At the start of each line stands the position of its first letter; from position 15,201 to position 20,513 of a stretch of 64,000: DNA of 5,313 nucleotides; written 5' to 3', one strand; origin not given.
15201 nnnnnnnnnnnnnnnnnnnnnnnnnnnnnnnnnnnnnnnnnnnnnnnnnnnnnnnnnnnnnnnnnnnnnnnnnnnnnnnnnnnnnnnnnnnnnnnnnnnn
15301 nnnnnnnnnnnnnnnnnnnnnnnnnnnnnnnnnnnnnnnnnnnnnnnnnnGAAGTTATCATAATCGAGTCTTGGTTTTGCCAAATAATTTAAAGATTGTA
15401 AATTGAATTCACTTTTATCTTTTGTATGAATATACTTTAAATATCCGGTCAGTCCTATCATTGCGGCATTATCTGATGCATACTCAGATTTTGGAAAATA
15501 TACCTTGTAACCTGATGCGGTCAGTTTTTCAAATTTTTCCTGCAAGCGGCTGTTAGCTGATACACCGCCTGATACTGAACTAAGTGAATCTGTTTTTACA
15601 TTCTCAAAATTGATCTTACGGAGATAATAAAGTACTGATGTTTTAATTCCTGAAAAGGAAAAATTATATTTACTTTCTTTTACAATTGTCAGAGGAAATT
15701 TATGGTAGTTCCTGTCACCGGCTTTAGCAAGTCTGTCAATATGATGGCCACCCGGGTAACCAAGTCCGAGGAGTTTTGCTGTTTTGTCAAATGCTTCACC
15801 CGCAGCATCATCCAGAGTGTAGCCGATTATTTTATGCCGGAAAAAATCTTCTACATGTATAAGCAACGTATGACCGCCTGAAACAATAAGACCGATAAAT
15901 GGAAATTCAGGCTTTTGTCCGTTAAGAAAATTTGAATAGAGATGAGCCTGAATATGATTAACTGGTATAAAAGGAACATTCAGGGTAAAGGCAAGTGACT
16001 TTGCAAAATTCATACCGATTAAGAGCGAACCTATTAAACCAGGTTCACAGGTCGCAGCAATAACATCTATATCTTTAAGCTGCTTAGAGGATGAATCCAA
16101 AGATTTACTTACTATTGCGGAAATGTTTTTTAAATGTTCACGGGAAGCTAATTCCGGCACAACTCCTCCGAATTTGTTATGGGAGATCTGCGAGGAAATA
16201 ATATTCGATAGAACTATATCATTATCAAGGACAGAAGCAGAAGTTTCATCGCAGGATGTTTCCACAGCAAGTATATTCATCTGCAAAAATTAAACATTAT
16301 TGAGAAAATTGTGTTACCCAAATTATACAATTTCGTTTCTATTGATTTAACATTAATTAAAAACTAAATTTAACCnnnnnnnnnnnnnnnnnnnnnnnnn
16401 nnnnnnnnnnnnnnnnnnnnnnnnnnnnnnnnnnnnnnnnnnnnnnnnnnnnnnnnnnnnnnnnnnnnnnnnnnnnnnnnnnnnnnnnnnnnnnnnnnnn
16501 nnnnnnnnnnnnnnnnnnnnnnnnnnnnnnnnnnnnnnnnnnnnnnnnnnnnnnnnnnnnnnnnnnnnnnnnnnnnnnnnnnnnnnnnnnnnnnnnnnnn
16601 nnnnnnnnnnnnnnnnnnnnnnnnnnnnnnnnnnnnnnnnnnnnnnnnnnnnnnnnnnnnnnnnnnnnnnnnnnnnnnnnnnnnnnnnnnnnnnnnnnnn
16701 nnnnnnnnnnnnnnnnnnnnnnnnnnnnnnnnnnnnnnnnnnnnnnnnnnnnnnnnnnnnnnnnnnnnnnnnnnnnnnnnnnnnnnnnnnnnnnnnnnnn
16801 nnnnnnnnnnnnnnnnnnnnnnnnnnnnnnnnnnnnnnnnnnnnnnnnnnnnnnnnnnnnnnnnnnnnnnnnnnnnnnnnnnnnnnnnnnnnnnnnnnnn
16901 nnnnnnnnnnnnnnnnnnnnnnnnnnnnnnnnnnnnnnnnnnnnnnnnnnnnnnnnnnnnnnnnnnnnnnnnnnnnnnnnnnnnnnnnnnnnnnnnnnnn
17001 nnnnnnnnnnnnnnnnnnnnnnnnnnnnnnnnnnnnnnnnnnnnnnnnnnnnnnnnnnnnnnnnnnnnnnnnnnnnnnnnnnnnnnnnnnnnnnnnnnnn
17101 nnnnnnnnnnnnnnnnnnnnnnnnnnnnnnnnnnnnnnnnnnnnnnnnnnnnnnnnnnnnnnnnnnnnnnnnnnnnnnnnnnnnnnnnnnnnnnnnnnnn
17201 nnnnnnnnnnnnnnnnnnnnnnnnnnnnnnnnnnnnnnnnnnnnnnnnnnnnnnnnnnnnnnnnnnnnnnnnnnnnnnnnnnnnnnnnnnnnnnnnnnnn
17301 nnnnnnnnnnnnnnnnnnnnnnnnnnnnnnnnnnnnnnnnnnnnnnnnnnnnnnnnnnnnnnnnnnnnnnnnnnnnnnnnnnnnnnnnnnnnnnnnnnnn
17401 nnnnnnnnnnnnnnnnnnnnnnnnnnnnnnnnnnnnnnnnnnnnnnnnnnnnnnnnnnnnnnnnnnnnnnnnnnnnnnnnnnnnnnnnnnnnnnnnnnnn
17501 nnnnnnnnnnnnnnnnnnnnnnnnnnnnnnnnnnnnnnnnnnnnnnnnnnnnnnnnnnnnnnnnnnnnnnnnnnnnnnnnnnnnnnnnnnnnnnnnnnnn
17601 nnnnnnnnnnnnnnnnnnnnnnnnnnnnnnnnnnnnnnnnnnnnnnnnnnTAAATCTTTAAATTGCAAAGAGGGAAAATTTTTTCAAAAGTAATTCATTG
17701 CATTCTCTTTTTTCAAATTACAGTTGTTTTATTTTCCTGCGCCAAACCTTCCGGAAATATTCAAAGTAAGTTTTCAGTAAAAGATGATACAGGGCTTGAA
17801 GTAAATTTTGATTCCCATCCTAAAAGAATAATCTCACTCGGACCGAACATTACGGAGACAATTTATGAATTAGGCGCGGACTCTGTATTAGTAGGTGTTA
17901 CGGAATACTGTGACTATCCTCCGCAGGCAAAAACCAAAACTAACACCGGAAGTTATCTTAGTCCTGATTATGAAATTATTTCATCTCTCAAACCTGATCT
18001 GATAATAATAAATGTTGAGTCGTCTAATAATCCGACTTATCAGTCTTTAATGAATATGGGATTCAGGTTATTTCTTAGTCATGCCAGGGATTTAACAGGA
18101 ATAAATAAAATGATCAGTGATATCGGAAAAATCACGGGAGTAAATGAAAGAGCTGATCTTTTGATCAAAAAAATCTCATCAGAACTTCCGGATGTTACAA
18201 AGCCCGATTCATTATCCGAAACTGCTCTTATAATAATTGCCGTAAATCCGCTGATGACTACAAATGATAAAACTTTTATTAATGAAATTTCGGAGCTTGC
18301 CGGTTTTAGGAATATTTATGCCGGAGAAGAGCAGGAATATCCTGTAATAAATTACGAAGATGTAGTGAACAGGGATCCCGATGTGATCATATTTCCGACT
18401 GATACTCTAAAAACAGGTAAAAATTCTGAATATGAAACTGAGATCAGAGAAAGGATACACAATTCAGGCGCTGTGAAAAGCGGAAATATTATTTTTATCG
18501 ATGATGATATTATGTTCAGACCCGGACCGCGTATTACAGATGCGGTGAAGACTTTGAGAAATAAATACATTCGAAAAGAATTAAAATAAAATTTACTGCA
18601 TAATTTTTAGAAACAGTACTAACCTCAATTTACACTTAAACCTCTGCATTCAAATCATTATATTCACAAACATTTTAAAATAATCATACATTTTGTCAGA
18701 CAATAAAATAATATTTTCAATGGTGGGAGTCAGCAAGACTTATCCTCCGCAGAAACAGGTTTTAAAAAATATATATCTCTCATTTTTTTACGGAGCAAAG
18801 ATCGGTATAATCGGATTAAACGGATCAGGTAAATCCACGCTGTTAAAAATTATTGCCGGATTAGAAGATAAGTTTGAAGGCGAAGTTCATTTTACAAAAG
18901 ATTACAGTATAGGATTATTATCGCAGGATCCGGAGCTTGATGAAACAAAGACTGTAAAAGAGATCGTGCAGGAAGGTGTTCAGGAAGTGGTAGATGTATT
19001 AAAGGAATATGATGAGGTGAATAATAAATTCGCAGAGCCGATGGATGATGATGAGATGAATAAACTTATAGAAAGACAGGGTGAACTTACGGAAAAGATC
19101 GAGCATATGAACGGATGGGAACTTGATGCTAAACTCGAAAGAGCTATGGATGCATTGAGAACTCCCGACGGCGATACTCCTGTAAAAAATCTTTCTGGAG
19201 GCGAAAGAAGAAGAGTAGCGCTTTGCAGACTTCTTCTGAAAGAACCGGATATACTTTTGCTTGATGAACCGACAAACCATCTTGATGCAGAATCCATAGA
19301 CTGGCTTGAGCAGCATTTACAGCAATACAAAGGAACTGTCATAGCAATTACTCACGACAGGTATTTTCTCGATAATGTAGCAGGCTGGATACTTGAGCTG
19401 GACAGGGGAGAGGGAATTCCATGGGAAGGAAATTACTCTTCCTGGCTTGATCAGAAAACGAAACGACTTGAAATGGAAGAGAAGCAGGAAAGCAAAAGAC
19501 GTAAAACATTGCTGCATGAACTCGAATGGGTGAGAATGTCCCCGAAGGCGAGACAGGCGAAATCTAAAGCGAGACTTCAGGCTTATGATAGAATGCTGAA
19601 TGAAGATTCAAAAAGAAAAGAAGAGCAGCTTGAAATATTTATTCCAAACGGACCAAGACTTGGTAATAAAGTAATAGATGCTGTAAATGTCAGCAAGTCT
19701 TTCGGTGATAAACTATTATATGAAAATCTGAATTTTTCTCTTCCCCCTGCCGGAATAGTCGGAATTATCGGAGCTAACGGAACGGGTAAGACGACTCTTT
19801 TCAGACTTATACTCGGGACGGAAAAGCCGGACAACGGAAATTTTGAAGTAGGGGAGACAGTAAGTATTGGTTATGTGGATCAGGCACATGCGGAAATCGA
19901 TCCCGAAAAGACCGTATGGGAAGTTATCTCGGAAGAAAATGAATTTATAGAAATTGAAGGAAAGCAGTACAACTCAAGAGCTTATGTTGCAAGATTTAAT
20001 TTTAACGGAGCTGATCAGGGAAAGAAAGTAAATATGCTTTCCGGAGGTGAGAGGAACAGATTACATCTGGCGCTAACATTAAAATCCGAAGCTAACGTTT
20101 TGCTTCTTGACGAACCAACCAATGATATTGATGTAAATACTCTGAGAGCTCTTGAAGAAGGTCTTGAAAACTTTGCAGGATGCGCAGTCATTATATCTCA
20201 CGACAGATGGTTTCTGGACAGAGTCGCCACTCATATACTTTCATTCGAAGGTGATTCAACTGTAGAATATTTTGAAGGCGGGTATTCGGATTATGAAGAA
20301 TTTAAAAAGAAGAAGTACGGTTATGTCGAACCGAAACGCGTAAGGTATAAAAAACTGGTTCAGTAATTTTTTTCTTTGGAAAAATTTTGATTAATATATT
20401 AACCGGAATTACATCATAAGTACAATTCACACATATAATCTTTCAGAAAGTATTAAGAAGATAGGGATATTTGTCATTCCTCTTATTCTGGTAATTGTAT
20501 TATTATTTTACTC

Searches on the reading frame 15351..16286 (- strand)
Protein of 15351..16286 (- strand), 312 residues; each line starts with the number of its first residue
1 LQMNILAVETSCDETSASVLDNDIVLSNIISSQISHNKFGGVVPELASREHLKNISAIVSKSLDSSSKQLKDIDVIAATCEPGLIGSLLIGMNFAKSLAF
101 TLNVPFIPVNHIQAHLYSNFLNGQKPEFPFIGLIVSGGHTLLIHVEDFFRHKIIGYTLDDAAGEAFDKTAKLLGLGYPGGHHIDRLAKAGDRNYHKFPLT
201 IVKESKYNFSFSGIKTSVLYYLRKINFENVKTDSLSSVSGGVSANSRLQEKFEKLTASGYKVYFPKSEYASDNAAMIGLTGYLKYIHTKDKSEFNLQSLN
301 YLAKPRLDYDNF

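Call 62: search_protein_families(library=pfam, proteins=[window:15351-16286:-], max_evalue=0.00001)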
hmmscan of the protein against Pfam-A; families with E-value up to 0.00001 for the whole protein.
window:15351-16286:- (312 aa): 1 family
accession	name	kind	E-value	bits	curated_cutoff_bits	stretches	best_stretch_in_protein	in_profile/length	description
PF00814.31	TsaD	-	1e-78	265.1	24.8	1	25-278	2-263/264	tRNA N6-adenosine threonylcarbamoyltransferase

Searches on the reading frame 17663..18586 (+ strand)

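Call 62: search_protein_families(library=pfam, proteins=[window:17663-18586:+], max_evalue=0.00001)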
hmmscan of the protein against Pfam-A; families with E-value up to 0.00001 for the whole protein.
window:17663-18586:+ (308 aa): 1 family
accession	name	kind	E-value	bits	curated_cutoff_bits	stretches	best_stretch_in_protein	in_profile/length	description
PF01497.23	Peripla_BP_2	-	2.7e-25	89.6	27.5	1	56-282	1-234/235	Periplasmic binding protein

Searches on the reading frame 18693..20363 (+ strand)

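Call 62: search_protein_families(library=pfam, proteins=[window:18693-20363:+], max_evalue=0.00001)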
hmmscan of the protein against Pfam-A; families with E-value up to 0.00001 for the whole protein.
window:18693-20363:+ (557 aa): 8 families
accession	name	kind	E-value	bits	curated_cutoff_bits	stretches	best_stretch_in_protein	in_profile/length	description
PF00005.33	ABC_tran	-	6e-55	186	25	2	24-195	1-137/137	ABC transporter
PF13304.12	AAA_21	-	2.8e-15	57.6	27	0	38-70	3-37/304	AAA domain, putative AbiEii toxin, Type IV TA system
PF12848.13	ABC_tran_Xtn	-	2.4e-10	40.8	25.9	1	234-310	1-80/85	ABC transporter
PF02463.25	SMC_N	-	1.1e-09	38.5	40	0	38-228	28-204/220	RecF/RecN/SMC N terminal domain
PF13166.12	AAA_13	-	8.2e-08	31.8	36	0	358-388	21-52/713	AAA domain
PF13476.12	AAA_23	-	2.2e-06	28.9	27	0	343-386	10-55/201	AAA domain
PF13175.12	AAA_15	-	2.9e-06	27.6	32.1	0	357-422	27-78/374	AAA ATPase domain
PF00931.28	NB-ARC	-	5.8e-06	26.2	23.5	0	353-399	18-64/248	NB-ARC domain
